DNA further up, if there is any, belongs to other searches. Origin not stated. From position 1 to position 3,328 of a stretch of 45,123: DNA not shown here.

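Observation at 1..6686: Candidate uncharacterised anti-phage operon: MazG-like NTPase, Vsr-nuclease/SF2 helicase, SAM methyltransferase and DUF4365-nuclease/RecD-like helicase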

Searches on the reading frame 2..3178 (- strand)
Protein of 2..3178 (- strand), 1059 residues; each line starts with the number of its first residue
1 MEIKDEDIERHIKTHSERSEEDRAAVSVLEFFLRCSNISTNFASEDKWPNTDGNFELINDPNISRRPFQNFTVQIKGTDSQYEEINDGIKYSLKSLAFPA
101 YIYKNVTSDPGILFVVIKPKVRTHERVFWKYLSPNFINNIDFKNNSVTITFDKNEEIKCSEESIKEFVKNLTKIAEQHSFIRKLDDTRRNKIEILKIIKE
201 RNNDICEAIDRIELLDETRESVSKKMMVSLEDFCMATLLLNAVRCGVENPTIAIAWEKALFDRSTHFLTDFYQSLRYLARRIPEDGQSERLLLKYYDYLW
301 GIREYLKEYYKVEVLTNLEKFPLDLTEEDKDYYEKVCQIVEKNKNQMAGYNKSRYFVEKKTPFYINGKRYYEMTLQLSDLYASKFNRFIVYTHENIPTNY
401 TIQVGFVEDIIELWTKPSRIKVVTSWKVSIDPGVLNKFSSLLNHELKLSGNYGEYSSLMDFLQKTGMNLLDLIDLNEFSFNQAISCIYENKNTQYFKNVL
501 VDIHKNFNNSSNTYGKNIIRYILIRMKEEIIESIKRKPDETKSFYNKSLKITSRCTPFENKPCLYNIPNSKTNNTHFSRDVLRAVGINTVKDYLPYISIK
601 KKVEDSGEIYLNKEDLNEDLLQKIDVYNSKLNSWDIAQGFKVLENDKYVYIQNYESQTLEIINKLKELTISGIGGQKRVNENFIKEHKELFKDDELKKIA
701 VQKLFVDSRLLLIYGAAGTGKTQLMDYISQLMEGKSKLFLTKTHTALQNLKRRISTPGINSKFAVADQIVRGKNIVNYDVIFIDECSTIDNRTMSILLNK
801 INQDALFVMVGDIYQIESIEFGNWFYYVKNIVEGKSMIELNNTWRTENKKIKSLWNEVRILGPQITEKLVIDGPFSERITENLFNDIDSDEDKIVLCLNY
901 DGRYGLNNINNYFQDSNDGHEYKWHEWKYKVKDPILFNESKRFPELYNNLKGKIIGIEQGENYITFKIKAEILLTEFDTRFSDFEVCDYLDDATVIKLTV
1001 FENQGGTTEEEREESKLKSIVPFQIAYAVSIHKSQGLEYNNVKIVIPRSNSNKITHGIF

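Call 5: search_protein_families(library=pfam, proteins=[window:2-3178:-], max_evalue=0.01)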
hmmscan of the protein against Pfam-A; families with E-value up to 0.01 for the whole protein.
window:2-3178:- (1059 aa): 8 families
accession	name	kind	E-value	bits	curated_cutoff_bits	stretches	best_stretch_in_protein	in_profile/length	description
PF13604.12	AAA_30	-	2.6e-18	66.9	27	1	700-859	9-169/191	AAA domain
PF13245.12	AAA_19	-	4.3e-12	46.8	25.1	1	700-818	4-131/134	AAA domain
PF14280.11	DUF4365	-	5e-07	30.3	24.3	1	51-159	30-127/139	Domain of unknown function (DUF4365)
PF07728.20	AAA_5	-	1.3e-06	28.9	22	1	711-809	2-98/139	AAA domain (dynein-related subfamily)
PF09848.15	SLFN-g3_helicase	-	3.2e-06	27.1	24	1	709-787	2-89/354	Schlafen group 3, DNA/RNA helicase domain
PF01443.25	Viral_helicase1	-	4.2e-06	27.2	21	1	712-847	2-133/228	Viral superfamily 1 RNA helicase core domain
PF02562.22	PhoH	-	5.3e-05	23.2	27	1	768-818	111-160/205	PhoH-like protein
PF13538.12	UvrD_C_2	-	0.00029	21.1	27.4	1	1026-1048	2-24/52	UvrD-like helicase C-terminal domain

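Call 6: search_protein_families(library=padloc, proteins=[window:2-3178:-], max_evalue=0.01)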
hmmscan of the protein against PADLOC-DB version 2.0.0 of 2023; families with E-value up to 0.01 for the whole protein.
window:2-3178:- (1059 aa): 9 families
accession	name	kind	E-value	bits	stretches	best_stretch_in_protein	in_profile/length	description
PDLC05035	PDC-S53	-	4.3e-254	843.7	1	194-1059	4-851/900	-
PDLC01734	typeIV_RecD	-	3.8e-14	49.9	1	681-852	330-510/763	RecD_0_IVD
PDLC05066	PDC-S68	-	1.9e-13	47.4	2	904-1055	873-1027/1202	-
PDLC05065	PDC-S68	-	2.8e-13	46.6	2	697-835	609-761/1221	-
PDLC05064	PDC-S68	-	7.1e-11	38.5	2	680-844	683-854/1273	-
PDLC04173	GajB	-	1e-05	22.7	1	706-762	7-64/471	-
PDLC02195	IetA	-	0.00027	18.4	1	691-732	124-161/395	-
PDLC04140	mad8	-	0.0016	16.1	1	693-741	12-63/314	mads_8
PDLC02196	IetA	-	0.0018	15.8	1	683-732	104-146/374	-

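Call 7: search_protein_families(library=ncbifam, proteins=[window:2-3178:-], max_evalue=0.01)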
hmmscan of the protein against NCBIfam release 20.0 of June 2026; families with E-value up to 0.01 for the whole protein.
window:2-3178:- (1059 aa): 7 families
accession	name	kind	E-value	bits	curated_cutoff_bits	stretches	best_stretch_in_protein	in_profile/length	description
TIGR01448.2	helicase_RecD2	equivalog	8.9e-25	86.9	500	1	599-1047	214-661/713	SF1B family DNA helicase RecD2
TIGR01447.1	recD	equivalog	9.9e-24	83.8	310.15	3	772-847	257-333/597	exodeoxyribonuclease V subunit alpha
TIGR02768.1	TraA_Ti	equivalog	1.4e-09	36.8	590.45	1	673-847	343-514/751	Ti-type conjugative transfer relaxase TraA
NF008127.0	PRK10875.1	equivalog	1.1e-08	34.1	671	1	773-823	265-315/619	exodeoxyribonuclease V subunit alpha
NF010402.0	PRK13826.1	subfamily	5.9e-06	24.4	1317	1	676-848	368-537/1102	Dtr system oriT relaxase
NF010464.0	PRK13889.1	subfamily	2.1e-05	22.6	1015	1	698-842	352-496/992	conjugal transfer relaxase TraA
NF040713.1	ZapE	equivalog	0.00015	21.2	140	1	676-800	17-139/344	cell division protein ZapE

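Call 19: find_homologous_proteins(query=window:2-3178:-, max_evalue=1e-10)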
Query window:2-3178:- (1059 aa): 1009 proteins with E <= 1e-10 among 8000 candidates; the best 120 are listed.
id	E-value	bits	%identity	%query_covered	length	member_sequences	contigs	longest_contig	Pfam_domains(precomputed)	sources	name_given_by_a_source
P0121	0.0e+0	2386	100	100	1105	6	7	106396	PF13538.13,PF01443.25,PF13604.13,PF13245.13,PF09848.16,PF07728.21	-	-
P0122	0.0e+0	1430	61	100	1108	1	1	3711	PF13538.13,PF01443.25,PF13604.13,PF13245.13,PF07728.21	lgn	-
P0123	0.0e+0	1415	60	100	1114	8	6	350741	PF13538.13,PF01443.25,PF13604.13,PF13245.13,PF07728.21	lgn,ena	-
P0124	0.0e+0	1403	59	100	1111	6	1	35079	PF13538.13,PF01443.25,PF13604.13,PF13245.13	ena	-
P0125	0.0e+0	1390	58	100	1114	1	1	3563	PF13538.13,PF01443.25,PF13604.13,PF13245.13,PF07728.21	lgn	-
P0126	0.0e+0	1261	56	99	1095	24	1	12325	PF13538.13,PF14280.12,PF01443.25,PF13604.13,PF13245.13,PF09848.16,PF07728.21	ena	-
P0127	0.0e+0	1250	54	100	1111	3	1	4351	PF13538.13,PF14280.12,PF01443.25,PF13604.13,PF13245.13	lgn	-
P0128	0.0e+0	1238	55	99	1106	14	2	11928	PF13538.13,PF01443.25,PF13604.13,PF13245.13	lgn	-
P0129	0.0e+0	1237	53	100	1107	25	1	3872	PF13538.13,PF01443.25,PF13604.13,PF13245.13,PF09848.16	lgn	-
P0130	0.0e+0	1231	52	100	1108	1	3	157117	PF13538.13,PF01443.25,PF13604.13,PF13245.13,PF09848.16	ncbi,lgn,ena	-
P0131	0.0e+0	1224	54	99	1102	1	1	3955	PF13538.13,PF01443.25,PF13604.13,PF13245.13,PF13401.13,PF09848.16,PF07728.21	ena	-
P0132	0.0e+0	1223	54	99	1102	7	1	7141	PF13538.13,PF01443.25,PF13604.13,PF13245.13,PF13401.13,PF09848.16,PF27713.1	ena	-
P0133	0.0e+0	1222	54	99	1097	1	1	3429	PF13538.13,PF01443.25,PF13604.13,PF13245.13,PF09848.16,PF07728.21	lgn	-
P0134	0.0e+0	1221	53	100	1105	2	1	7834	PF13538.13,PF01443.25,PF13604.13,PF13245.13,PF09848.16,PF02562.23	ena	-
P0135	0.0e+0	1214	53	99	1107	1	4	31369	PF13538.13,PF01443.25,PF13604.13,PF13245.13,PF13476.13,PF09848.16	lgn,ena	-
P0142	0.0e+0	1192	52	99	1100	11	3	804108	PF13538.13,PF01443.25,PF13604.13,PF13245.13,PF09848.16,PF02562.23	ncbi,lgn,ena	-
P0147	0.0e+0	1175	51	100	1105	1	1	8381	PF13538.13,PF01443.25,PF13604.13,PF13245.13,PF09848.16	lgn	-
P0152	0.0e+0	1165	51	100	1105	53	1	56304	PF13538.13,PF01443.25,PF13604.13,PF13245.13,PF09848.16,PF02562.23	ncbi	-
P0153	0.0e+0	1164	51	100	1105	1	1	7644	PF13538.13,PF01443.25,PF13604.13,PF13245.13,PF09848.16,PF02562.23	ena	-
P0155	0.0e+0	1163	51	100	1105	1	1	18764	PF13538.13,PF14280.12,PF01443.25,PF13604.13,PF13245.13,PF09848.16,PF07728.21,PF02562.23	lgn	-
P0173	0.0e+0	1148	51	100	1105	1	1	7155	PF13538.13,PF01443.25,PF13604.13,PF13245.13,PF09848.16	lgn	-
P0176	0.0e+0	1148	49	100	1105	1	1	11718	PF13538.13,PF01443.25,PF13604.13,PF13245.13,PF09848.16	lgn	-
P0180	0.0e+0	1147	50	100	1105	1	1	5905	PF13538.13,PF01443.25,PF13604.13,PF13245.13,PF09848.16,PF07728.21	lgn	-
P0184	0.0e+0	1144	50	100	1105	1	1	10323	PF13538.13,PF01443.25,PF13604.13,PF13245.13,PF09848.16,PF02562.23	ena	-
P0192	0.0e+0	1141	50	100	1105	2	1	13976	PF13538.13,PF01443.25,PF13604.13,PF13245.13,PF09848.16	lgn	-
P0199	0.0e+0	1137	50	100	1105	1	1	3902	PF13538.13,PF01443.25,PF13604.13,PF13245.13,PF09848.16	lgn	-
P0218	0.0e+0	1130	50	100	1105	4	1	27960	PF13538.13,PF01443.25,PF13604.13,PF13245.13,PF09848.16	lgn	-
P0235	0.0e+0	1124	50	100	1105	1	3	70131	PF13538.13,PF14280.12,PF01443.25,PF13604.13,PF13245.13,PF09848.16,PF07728.21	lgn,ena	-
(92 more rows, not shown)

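Call 20: find_encoding_contigs(protein=P0121, flank=10000, max_places=4)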
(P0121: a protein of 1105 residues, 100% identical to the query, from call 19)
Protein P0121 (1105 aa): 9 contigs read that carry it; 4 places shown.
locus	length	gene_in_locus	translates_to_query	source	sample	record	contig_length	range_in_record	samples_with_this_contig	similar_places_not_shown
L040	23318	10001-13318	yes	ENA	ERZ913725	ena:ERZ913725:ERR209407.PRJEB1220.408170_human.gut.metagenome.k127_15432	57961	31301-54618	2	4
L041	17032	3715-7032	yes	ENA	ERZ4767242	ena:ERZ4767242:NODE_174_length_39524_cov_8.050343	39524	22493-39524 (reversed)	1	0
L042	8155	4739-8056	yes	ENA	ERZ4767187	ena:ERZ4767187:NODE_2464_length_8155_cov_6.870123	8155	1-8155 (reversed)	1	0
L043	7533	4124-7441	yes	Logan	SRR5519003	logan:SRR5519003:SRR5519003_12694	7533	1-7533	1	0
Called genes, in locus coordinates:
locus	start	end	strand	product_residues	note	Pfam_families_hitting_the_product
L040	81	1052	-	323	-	-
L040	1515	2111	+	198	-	PF02915:Rubrerythrin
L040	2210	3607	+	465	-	PF02127:Peptidase_M18, PF05343:Peptidase_M42 (faint)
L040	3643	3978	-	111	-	PF00583:Acetyltransf_1 (weak)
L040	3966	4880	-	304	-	-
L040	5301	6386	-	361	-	-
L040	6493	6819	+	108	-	-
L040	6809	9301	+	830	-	PF00270:DEAD (faint), PF04851:ResIII, PF18766:SWI2_SNF2 (weak), PF00271:Helicase_C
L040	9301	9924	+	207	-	PF01209:Ubie_methyltran, PF03848:TehB, PF13489:Methyltransf_23, PF01728:FtsJ (weak), PF13847:Methyltransf_31, PF13649:Methyltransf_25, PF08241:Methyltransf_11, PF08242:Methyltransf_12, +1 more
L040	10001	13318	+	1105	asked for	PF09848:SLFN-g3_helicase (faint), PF01443:Viral_helicase1 (faint), PF07728:AAA_5 (weak), PF13245:AAA_19, PF13604:AAA_30, PF13538:UvrD_C_2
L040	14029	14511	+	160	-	-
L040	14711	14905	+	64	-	-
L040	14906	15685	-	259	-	-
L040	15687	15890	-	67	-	PF13560:HTH_31, PF12844:HTH_19, PF13443:HTH_26 (weak), PF01381:HTH_3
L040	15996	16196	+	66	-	PF01381:HTH_3 (weak), PF13443:HTH_26 (weak)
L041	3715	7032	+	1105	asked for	PF09848:SLFN-g3_helicase (faint), PF01443:Viral_helicase1 (faint), PF07728:AAA_5 (weak), PF13245:AAA_19, PF13604:AAA_30, PF13538:UvrD_C_2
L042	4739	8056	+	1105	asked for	PF09848:SLFN-g3_helicase (faint), PF01443:Viral_helicase1 (faint), PF07728:AAA_5 (weak), PF13245:AAA_19, PF13604:AAA_30, PF13538:UvrD_C_2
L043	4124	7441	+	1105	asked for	PF09848:SLFN-g3_helicase (faint), PF01443:Viral_helicase1 (faint), PF07728:AAA_5 (weak), PF13245:AAA_19, PF13604:AAA_30, PF13538:UvrD_C_2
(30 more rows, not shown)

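Call 21: find_encoding_contigs(protein=P0123, flank=8000, max_places=3)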
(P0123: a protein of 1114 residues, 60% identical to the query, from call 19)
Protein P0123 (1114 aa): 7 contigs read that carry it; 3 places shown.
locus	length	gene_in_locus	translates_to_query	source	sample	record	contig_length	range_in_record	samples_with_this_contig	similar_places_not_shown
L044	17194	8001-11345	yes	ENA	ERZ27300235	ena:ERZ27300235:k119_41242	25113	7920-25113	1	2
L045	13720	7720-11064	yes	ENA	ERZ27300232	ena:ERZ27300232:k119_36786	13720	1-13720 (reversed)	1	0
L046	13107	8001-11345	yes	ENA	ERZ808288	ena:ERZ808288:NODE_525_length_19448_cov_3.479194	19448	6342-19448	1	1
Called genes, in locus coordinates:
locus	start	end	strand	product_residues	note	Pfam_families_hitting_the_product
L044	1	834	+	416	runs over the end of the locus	PF01420:Methylase_S (weak)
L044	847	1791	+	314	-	-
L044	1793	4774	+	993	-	PF04313:HSDR_N, PF04851:ResIII, PF00270:DEAD (weak), PF18766:SWI2_SNF2, PF22679:T1R_D3-like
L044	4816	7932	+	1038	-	PF09565:RE_NgoFVII, PF13091:PLDc_2, PF00270:DEAD, PF04851:ResIII, PF18766:SWI2_SNF2, PF00271:Helicase_C, PF11907:DUF3427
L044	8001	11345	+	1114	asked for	PF07728:AAA_5 (faint), PF01443:Viral_helicase1 (faint), PF13245:AAA_19, PF13604:AAA_30, PF13538:UvrD_C_2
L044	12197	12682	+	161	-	-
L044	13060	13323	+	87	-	-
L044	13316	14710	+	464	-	PF14659:Phage_int_SAM_3, PF22022:Phage_int_M, PF00589:Phage_integrase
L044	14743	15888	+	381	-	-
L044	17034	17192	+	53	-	?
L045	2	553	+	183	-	?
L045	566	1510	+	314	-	-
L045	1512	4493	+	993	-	PF04313:HSDR_N, PF04851:ResIII, PF00270:DEAD (weak), PF18766:SWI2_SNF2, PF22679:T1R_D3-like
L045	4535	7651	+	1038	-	PF09565:RE_NgoFVII, PF13091:PLDc_2, PF00270:DEAD, PF04851:ResIII, PF18766:SWI2_SNF2, PF00271:Helicase_C, PF11907:DUF3427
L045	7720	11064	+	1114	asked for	PF07728:AAA_5 (faint), PF01443:Viral_helicase1 (faint), PF13245:AAA_19, PF13604:AAA_30, PF13538:UvrD_C_2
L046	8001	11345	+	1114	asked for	PF07728:AAA_5 (faint), PF01443:Viral_helicase1 (faint), PF13245:AAA_19, PF13604:AAA_30, PF13538:UvrD_C_2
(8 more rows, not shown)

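Call 22: find_encoding_contigs(protein=P0142, flank=8000, max_places=3)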
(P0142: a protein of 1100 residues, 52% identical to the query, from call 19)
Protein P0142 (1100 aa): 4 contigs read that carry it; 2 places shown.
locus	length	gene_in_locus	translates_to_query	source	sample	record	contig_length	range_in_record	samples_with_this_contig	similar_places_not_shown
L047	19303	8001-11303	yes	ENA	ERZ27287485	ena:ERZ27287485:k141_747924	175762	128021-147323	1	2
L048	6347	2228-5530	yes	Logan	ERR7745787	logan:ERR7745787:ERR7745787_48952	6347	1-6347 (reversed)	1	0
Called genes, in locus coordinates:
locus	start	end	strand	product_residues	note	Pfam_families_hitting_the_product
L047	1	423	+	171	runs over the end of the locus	PF01812:5-FTHF_cyc-lig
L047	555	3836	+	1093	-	PF17291:M60-like_N, PF13402:Peptidase_M60, PF00754:F5_F8_type_C, PF22633:F5_F8_type_C_2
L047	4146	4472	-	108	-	-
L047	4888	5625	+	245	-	-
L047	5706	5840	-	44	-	-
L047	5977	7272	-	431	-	PF13173:AAA_14, PF13635:DUF4143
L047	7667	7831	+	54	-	-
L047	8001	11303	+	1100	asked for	PF02562:PhoH (faint), PF01443:Viral_helicase1 (weak), PF09848:SLFN-g3_helicase (faint), PF13245:AAA_19, PF13604:AAA_30, PF13538:UvrD_C_2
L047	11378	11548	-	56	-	-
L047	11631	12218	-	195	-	PF00239:Resolvase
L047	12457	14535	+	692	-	PF07669:Eco57I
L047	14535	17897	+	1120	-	PF04851:ResIII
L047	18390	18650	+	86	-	-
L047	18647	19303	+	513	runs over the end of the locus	PF00239:Resolvase, PF07508:Recombinase, PF13408:Zn_ribbon_recom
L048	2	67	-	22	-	?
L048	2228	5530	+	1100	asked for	PF02562:PhoH (faint), PF01443:Viral_helicase1 (weak), PF09848:SLFN-g3_helicase (faint), PF13245:AAA_19, PF13604:AAA_30, PF13538:UvrD_C_2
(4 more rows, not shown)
